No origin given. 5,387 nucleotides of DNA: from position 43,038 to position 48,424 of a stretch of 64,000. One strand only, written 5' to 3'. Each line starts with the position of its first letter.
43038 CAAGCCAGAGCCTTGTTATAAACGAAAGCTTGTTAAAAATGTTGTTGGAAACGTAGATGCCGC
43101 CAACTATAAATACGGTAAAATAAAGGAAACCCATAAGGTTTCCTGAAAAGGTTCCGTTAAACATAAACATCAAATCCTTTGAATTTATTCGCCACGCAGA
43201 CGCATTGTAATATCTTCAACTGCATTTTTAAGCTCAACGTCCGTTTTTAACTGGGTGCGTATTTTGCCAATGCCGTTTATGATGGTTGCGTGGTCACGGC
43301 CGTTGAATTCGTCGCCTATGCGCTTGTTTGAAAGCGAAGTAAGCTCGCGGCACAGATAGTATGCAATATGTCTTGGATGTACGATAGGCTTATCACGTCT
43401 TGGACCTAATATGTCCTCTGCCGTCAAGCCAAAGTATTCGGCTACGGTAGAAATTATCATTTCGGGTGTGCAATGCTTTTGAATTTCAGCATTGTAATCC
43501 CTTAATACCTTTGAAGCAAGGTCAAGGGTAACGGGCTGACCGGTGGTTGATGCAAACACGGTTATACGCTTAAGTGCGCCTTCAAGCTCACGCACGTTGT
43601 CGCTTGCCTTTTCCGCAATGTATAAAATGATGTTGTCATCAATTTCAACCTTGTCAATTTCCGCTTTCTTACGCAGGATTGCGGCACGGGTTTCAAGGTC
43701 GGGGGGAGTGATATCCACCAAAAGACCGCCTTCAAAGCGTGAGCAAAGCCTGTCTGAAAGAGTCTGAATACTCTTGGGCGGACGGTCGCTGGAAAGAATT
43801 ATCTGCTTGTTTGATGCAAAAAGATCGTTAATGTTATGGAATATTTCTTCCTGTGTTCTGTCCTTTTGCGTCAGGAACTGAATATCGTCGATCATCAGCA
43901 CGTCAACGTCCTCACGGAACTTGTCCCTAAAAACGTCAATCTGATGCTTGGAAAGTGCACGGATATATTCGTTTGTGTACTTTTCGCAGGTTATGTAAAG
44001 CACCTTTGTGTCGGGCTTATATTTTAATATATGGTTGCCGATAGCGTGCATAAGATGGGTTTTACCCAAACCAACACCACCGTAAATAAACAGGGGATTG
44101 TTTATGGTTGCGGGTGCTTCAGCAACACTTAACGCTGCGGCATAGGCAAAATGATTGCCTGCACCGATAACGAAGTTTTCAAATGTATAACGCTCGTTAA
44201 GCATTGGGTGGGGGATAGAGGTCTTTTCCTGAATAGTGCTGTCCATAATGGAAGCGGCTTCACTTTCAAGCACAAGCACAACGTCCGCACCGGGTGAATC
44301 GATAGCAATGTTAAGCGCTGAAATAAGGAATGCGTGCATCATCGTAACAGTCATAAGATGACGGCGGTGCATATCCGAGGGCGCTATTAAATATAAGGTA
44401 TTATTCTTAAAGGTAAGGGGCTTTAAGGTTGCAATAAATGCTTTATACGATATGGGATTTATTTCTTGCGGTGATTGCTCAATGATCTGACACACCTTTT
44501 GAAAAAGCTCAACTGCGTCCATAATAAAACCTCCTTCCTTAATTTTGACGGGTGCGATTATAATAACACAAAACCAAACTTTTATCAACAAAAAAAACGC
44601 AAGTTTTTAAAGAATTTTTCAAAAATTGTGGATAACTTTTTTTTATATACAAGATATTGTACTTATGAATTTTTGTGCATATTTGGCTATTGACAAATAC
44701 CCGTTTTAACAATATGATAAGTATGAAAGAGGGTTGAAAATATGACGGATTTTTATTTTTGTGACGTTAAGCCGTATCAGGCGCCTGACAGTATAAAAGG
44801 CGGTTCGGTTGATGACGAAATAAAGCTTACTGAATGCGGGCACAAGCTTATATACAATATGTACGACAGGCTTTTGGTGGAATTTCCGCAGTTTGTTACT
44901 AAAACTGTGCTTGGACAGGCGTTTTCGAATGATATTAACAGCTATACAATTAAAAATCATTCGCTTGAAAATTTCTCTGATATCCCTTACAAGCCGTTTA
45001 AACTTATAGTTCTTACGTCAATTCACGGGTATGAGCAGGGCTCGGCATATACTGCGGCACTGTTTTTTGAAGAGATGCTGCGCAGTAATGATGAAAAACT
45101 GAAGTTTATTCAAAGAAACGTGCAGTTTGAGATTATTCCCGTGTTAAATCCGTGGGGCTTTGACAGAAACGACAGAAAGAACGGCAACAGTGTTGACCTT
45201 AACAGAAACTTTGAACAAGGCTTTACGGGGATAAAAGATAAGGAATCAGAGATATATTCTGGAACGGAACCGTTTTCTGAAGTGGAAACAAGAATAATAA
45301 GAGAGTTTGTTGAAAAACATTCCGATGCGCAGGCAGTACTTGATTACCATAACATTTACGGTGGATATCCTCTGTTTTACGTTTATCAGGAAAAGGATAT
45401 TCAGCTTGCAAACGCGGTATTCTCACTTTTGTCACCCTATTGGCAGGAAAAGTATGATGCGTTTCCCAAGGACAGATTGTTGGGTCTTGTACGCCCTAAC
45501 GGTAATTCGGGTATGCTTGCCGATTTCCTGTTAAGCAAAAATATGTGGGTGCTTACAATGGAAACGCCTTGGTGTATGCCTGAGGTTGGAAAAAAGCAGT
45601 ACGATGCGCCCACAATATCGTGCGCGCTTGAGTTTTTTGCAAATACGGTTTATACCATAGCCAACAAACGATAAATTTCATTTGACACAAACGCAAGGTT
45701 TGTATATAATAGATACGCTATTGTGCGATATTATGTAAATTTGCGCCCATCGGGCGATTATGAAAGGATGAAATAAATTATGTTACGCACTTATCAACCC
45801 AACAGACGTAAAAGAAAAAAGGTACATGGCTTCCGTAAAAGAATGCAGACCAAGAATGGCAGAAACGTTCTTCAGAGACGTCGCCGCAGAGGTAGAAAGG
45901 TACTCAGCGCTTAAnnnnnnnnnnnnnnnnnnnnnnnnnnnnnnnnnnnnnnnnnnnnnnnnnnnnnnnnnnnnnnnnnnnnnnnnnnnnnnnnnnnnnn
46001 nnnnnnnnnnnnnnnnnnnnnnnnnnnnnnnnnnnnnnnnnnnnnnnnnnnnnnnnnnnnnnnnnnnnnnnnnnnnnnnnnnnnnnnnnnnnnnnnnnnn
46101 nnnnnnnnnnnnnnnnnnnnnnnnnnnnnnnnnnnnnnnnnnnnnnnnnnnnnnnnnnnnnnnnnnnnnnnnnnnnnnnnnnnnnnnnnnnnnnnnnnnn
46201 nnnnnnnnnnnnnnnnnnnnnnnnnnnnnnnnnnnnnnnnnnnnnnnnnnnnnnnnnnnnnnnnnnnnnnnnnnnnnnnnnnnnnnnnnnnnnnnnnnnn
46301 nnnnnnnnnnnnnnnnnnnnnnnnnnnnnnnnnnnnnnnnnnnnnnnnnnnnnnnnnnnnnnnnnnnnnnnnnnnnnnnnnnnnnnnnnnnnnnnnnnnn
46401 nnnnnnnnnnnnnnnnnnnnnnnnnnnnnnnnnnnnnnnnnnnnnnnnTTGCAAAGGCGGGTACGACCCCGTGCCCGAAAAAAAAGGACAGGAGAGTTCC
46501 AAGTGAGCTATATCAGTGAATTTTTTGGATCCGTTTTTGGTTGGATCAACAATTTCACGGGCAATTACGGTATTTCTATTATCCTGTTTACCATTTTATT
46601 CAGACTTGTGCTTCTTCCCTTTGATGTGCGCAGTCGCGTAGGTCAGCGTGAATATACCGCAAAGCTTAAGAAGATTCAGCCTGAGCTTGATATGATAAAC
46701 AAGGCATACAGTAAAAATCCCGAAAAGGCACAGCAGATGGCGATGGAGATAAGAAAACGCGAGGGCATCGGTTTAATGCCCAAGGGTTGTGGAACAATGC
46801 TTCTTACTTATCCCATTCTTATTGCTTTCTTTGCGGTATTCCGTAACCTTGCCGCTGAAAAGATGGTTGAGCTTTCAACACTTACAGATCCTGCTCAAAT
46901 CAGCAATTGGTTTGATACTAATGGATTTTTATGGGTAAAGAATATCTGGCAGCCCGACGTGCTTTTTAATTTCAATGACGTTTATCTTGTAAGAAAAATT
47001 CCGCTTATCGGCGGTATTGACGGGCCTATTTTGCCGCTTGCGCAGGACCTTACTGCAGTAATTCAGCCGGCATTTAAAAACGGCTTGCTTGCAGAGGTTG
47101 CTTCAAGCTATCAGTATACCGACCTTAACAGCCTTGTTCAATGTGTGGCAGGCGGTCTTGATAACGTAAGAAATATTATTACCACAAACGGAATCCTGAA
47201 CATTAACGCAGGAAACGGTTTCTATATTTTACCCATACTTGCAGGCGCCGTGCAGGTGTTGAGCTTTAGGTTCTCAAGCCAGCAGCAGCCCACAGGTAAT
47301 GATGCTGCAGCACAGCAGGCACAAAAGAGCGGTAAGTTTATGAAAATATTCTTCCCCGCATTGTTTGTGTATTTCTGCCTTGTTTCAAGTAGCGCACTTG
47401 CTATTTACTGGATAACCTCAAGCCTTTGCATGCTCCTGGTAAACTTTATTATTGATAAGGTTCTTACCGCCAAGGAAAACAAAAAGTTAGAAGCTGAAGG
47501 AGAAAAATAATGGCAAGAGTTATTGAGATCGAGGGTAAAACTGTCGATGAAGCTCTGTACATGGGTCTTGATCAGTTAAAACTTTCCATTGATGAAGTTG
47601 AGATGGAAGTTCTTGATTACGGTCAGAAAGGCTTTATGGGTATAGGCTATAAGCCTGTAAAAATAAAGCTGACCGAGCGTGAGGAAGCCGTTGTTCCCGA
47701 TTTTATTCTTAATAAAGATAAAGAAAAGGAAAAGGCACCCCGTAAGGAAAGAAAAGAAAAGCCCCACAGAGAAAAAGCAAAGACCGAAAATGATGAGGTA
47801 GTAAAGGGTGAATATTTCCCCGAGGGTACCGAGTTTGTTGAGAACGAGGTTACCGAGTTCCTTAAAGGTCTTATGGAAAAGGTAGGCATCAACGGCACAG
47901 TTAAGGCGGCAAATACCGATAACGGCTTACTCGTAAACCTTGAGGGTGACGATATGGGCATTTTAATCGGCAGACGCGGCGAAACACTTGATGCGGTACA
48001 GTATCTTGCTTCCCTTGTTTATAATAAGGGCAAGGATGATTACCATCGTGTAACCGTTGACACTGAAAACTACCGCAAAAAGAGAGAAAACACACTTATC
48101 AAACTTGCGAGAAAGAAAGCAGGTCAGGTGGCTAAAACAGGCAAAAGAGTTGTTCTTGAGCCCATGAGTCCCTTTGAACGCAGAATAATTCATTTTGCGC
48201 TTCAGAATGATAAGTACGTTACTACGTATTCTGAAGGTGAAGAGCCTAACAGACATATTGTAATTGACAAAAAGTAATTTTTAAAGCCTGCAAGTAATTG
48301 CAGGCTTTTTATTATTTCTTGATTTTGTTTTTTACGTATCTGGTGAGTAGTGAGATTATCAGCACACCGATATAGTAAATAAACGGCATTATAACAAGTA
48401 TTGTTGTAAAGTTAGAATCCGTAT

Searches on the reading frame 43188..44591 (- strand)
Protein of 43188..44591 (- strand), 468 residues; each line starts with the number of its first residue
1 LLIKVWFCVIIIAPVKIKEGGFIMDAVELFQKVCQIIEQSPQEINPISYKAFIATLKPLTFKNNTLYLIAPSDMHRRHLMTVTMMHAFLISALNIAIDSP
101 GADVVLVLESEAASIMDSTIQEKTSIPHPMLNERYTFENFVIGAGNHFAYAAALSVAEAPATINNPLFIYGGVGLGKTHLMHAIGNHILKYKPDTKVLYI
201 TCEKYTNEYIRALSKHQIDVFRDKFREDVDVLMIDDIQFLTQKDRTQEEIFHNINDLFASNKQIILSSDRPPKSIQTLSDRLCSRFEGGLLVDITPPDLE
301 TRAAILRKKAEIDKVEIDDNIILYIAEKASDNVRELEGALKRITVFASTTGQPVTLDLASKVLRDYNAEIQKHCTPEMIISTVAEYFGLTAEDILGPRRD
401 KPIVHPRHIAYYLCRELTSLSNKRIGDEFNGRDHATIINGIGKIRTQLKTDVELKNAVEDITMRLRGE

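Call 43: search_protein_families(library=pfam, proteins=[window:43188-44591:-])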
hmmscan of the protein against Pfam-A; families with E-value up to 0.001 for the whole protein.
window:43188-44591:- (468 aa): 7 families
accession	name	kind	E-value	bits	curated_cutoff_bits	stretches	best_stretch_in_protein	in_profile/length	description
PF00308.24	Bac_DnaA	-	1.2e-66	224.3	23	1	131-293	1-162/162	Bacterial DnaA ATPAse domain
PF08299.17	Bac_DnaA_C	-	5.6e-26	90.8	31.5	1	376-444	1-69/69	Bacterial dnaA protein helix-turn-helix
PF00004.35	AAA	-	3.9e-09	37.5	21.2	1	168-286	2-127/131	ATPase family associated with various cellular activities (AAA)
PF13173.12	AAA_14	-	1.6e-06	28.6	27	1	164-265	2-94/129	AAA domain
PF01695.23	IstB_IS21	-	3.9e-06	27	24.1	1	167-271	95-195/238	IstB-like ATP binding protein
PF13401.12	AAA_22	-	0.00018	22.3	27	0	167-206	8-45/130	AAA domain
PF01637.24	ATPase_2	-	0.00032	21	33.2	1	163-258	19-102/225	ATPase domain predominantly from Archaea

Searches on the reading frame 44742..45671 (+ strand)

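Call 43: search_protein_families(library=pfam, proteins=[window:44742-45671:+])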
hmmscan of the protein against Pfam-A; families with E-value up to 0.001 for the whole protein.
window:44742-45671:+ (310 aa): 2 families
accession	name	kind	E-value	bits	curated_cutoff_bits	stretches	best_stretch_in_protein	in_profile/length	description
PF00246.29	Peptidase_M14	-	1.1e-19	71.6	21.6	1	37-206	1-185/286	Zinc carboxypeptidase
PF10994.13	DUF2817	-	2.3e-07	31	23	1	88-166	54-120/341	Protein of unknown function (DUF2817)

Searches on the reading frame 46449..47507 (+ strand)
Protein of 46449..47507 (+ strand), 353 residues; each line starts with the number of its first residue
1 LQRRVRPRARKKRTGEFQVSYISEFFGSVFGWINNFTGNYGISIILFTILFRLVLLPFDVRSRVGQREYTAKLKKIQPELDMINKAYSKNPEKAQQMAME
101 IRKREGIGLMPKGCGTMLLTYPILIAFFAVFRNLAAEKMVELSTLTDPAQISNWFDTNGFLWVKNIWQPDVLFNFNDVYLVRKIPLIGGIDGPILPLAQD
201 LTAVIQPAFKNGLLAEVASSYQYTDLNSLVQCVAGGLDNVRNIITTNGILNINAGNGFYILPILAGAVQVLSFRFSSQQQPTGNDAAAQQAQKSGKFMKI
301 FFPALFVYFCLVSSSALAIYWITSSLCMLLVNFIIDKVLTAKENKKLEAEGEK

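Call 43: search_protein_families(library=pfam, proteins=[window:46449-47507:+])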
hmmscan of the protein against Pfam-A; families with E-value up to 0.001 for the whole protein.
window:46449-47507:+ (353 aa): 1 family
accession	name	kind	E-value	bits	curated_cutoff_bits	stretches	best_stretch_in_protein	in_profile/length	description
PF02096.25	60KD_IMP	-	2.5e-32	112.5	35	1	40-336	1-162/163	60Kd inner membrane protein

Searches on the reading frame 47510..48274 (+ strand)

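Call 43: search_protein_families(library=pfam, proteins=[window:47510-48274:+])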
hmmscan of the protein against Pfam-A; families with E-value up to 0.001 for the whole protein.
window:47510-48274:+ (255 aa): 3 families
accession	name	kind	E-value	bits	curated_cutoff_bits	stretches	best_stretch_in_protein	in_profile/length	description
PF01424.28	R3H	-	6e-21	74.7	26.8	1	195-254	2-60/60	R3H domain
PF14804.11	Jag_N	-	4.3e-17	62.7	25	1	7-55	1-49/50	Jag N-terminus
PF13083.13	KH_KhpA-B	-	7.7e-16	58.2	32.1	1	113-181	3-71/73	KhpA/KhpB, KH domain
